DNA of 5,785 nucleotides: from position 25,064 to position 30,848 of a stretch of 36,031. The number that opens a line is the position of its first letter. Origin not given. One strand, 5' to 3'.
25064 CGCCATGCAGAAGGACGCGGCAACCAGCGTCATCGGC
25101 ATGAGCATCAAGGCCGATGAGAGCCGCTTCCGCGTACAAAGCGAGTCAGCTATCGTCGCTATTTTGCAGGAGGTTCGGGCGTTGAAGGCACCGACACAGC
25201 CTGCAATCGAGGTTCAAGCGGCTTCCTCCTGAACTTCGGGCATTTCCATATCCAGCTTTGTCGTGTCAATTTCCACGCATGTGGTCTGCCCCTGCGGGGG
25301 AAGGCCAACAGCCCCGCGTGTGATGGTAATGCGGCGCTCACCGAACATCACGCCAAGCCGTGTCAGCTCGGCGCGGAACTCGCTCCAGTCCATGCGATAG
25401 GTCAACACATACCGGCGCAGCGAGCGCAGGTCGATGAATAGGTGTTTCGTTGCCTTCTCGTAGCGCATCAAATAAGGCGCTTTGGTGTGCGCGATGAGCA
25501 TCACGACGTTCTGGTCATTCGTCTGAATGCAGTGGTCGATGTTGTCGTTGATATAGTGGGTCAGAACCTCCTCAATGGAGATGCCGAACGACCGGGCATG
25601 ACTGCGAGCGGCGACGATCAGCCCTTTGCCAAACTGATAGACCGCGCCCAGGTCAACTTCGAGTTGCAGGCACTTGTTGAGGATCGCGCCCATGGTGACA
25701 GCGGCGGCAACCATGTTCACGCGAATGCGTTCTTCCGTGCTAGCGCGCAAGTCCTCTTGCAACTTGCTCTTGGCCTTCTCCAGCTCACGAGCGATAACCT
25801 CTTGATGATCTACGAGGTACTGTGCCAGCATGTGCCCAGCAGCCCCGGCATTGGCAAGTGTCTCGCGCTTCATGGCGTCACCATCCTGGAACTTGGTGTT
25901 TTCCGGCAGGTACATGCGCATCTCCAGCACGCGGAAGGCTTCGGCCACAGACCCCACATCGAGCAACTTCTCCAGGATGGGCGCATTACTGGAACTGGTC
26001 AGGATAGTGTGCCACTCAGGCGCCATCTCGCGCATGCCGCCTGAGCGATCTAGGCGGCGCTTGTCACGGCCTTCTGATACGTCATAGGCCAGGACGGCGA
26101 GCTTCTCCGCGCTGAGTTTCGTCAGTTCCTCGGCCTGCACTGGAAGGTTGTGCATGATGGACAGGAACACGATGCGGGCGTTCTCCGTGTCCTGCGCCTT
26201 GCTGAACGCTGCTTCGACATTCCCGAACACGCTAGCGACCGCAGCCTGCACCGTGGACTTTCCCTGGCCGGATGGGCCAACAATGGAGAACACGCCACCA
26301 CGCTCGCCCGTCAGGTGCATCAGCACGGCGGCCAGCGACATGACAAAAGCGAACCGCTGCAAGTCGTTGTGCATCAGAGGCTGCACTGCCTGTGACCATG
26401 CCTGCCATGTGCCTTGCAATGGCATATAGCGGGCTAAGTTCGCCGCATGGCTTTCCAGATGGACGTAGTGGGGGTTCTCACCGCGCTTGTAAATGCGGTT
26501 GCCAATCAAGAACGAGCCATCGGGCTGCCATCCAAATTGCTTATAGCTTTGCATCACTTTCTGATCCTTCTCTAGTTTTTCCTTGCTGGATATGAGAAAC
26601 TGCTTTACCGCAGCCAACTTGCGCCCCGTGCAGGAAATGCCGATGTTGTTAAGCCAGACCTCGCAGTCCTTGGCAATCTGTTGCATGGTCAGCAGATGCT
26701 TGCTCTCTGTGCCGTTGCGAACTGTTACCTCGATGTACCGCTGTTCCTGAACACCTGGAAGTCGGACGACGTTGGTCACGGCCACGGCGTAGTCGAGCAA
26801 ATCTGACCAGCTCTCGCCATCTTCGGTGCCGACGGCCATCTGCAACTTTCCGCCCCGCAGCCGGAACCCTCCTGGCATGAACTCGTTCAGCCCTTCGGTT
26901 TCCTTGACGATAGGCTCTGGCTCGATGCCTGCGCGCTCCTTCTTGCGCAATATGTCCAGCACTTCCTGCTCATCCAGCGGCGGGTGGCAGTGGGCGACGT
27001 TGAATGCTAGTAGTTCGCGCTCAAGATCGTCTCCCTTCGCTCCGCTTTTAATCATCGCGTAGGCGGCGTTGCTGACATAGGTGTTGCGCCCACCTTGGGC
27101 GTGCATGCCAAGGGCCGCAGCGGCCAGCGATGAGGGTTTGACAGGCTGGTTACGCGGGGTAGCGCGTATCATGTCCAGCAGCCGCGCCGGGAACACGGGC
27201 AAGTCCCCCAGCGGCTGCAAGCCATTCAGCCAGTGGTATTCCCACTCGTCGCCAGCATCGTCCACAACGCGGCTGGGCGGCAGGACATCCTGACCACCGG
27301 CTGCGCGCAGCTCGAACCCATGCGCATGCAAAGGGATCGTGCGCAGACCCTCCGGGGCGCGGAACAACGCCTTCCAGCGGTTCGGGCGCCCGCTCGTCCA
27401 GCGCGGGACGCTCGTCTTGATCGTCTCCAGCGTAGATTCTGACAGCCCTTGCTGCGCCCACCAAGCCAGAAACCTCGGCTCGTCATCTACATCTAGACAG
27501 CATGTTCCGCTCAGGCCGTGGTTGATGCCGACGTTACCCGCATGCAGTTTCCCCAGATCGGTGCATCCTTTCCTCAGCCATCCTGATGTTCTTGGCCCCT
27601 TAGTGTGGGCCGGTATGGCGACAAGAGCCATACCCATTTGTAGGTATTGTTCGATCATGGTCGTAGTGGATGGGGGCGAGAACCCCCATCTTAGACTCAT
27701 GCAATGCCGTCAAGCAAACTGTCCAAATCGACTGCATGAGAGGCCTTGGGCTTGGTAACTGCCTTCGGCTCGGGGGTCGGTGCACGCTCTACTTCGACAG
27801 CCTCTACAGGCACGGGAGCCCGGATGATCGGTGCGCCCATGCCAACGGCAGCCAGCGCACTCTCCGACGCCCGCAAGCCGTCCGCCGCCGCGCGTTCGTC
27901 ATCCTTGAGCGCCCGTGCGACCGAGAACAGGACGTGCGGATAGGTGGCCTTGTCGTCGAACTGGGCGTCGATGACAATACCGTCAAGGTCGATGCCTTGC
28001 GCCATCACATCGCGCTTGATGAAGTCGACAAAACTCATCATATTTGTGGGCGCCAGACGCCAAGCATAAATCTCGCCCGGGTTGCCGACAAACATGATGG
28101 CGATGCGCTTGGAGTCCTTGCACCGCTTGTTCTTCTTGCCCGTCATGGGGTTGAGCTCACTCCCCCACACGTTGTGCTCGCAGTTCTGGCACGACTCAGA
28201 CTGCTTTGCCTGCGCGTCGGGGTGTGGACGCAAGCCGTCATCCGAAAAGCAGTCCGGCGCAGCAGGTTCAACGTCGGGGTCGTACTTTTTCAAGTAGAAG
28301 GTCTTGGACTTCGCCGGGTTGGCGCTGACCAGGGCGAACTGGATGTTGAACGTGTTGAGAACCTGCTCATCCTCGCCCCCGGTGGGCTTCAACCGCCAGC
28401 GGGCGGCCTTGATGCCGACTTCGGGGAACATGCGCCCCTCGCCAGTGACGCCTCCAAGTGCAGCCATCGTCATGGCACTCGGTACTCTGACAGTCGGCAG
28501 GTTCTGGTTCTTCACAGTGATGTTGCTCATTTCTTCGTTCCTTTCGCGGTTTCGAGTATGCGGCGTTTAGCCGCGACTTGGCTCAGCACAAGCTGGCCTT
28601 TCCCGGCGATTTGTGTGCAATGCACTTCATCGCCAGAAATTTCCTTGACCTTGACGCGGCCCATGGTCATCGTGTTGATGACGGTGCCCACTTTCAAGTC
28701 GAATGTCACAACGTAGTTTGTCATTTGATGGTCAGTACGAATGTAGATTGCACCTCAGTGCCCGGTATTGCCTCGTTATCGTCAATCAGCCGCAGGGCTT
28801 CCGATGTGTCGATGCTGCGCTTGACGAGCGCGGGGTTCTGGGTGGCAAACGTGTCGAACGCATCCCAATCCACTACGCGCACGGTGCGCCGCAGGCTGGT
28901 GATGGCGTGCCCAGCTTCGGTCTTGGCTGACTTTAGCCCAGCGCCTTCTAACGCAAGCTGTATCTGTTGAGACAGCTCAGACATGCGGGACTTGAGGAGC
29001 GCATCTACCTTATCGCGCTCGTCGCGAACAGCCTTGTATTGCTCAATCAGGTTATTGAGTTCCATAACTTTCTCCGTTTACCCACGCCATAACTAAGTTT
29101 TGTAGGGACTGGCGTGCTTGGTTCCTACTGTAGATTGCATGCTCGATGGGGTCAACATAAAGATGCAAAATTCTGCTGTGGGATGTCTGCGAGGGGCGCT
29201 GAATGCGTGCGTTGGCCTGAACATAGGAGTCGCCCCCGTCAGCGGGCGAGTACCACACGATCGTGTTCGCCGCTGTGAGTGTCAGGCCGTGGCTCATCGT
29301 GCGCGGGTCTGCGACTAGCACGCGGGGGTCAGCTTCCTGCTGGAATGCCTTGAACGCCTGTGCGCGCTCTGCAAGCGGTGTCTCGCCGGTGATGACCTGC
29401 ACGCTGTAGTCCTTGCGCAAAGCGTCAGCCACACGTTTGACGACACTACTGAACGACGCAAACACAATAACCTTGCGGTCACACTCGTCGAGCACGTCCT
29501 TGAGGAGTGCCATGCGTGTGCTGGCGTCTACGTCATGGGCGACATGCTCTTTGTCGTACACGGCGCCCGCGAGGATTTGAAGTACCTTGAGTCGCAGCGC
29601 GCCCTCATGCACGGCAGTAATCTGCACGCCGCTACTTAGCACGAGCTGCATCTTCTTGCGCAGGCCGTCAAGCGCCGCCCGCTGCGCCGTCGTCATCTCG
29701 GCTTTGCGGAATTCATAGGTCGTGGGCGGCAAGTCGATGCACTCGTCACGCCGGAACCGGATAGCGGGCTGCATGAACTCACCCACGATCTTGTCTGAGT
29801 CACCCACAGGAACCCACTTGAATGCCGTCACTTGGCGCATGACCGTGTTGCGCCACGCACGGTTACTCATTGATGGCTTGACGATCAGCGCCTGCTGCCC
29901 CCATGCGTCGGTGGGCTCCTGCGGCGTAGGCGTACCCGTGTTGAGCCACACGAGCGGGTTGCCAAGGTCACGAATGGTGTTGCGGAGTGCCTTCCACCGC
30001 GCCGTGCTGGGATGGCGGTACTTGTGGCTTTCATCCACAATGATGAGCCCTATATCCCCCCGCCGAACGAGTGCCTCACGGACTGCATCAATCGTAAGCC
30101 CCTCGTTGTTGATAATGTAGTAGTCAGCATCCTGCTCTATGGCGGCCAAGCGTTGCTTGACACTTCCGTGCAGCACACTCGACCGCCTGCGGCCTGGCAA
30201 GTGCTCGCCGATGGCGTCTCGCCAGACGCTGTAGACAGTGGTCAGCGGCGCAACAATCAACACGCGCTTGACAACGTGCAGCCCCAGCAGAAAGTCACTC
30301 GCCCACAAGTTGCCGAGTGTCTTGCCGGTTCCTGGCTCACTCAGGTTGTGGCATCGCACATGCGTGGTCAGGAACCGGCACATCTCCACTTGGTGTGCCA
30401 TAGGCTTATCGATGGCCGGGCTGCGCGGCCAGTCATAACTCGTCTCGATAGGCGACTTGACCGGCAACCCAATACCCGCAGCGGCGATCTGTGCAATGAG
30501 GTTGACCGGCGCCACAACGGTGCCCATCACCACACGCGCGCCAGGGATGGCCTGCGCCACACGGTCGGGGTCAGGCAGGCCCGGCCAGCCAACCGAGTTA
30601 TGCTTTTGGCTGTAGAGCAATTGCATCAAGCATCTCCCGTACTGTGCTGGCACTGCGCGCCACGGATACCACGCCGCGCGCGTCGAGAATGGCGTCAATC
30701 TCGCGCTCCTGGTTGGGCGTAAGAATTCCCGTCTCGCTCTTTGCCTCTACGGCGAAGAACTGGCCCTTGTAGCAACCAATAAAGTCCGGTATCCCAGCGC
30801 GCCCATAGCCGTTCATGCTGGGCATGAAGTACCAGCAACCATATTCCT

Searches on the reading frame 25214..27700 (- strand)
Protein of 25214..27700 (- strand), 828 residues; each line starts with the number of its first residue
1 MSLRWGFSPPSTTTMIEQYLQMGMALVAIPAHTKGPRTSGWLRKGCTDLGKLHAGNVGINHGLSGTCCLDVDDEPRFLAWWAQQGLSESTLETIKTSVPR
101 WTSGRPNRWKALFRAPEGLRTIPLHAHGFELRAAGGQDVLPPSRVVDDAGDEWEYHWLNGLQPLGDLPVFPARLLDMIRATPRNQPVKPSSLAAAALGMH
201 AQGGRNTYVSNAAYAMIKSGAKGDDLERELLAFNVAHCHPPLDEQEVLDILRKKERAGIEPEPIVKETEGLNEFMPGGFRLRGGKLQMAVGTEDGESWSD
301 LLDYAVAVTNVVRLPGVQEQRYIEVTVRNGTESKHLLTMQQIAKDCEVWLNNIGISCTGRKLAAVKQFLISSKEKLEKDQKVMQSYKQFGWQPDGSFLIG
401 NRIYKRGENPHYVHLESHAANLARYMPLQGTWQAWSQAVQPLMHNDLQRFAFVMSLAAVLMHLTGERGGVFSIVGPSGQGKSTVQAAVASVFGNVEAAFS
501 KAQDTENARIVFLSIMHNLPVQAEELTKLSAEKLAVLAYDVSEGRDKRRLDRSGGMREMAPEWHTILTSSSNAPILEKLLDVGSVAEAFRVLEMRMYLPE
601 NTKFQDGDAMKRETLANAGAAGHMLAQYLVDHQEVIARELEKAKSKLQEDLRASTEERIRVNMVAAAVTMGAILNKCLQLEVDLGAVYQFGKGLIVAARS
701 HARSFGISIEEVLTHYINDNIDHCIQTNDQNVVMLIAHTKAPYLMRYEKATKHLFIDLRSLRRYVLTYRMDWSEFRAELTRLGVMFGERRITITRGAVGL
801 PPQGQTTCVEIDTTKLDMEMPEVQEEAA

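Call 17: search_protein_families(library=pfam, proteins=[window:25214-27700:-], max_evalue=0.001)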
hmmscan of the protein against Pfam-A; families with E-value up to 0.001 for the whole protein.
window:25214-27700:- (828 aa): 3 families
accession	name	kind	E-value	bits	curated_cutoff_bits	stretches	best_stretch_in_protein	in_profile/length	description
PF06048.17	DUF927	-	5e-28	99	22.6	1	318-558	43-281/284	Domain of unknown function (DUF927)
PF09250.16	Prim-Pol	-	2.6e-15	57.7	22.8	1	18-168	3-156/158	Bifunctional DNA primase/polymerase, N-terminal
PF08708.16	PriCT_1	-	5.2e-05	23.2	21.1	1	200-251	8-58/67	Primase C terminal 1 (PriCT-1)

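Call 18: search_protein_families(library=phrogs, proteins=[window:25214-27700:-], max_evalue=0.00001)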
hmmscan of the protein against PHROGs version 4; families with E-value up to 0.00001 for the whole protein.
window:25214-27700:- (828 aa): 4 families
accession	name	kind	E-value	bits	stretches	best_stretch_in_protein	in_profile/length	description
phrog_25314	-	unknown function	4.2e-39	135.5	1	343-719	489-876/1010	-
phrog_8841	-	DNA, RNA and nucleotide metabolism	1.7e-34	120.5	1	322-684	142-496/633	DNA primase/helicase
phrog_1156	-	DNA, RNA and nucleotide metabolism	6.3e-22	78.9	1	17-183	18-196/855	DNA primase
phrog_1139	-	DNA, RNA and nucleotide metabolism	6.2e-15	55.2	1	319-664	386-743/895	DNA primase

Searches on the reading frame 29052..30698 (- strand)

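Call 17: search_protein_families(library=pfam, proteins=[window:29052-30698:-], max_evalue=0.001)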
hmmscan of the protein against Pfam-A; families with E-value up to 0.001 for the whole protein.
window:29052-30698:- (548 aa): 3 families
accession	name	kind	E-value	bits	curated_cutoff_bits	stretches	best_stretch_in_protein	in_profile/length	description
PF00271.37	Helicase_C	-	5.8e-12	46.3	23.5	1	397-501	4-108/110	Helicase conserved C-terminal domain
PF00176.29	SNF2-rel_dom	-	1e-11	44.9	24.9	1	121-344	25-250/290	SNF2-related domain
PF04851.21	ResIII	-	2.4e-08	34.5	22.5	1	122-257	32-162/164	Type III restriction enzyme, res subunit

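Call 18: search_protein_families(library=phrogs, proteins=[window:29052-30698:-], max_evalue=0.00001)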
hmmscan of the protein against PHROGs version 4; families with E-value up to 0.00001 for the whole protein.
window:29052-30698:- (548 aa): 5 families
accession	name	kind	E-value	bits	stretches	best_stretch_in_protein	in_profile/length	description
phrog_62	-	DNA, RNA and nucleotide metabolism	3e-86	291.2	1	92-542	690-1138/1881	DNA helicase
phrog_16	-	DNA, RNA and nucleotide metabolism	8.4e-14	51.7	1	98-505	272-589/986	DNA helicase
phrog_21391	-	DNA, RNA and nucleotide metabolism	2.3e-09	36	1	405-504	1357-1456/2021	DNA helicase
phrog_29996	-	unknown function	2.5e-06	26.7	1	142-546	773-1171/1189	-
phrog_11354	-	unknown function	3e-06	27.9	1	456-539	22-107/116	-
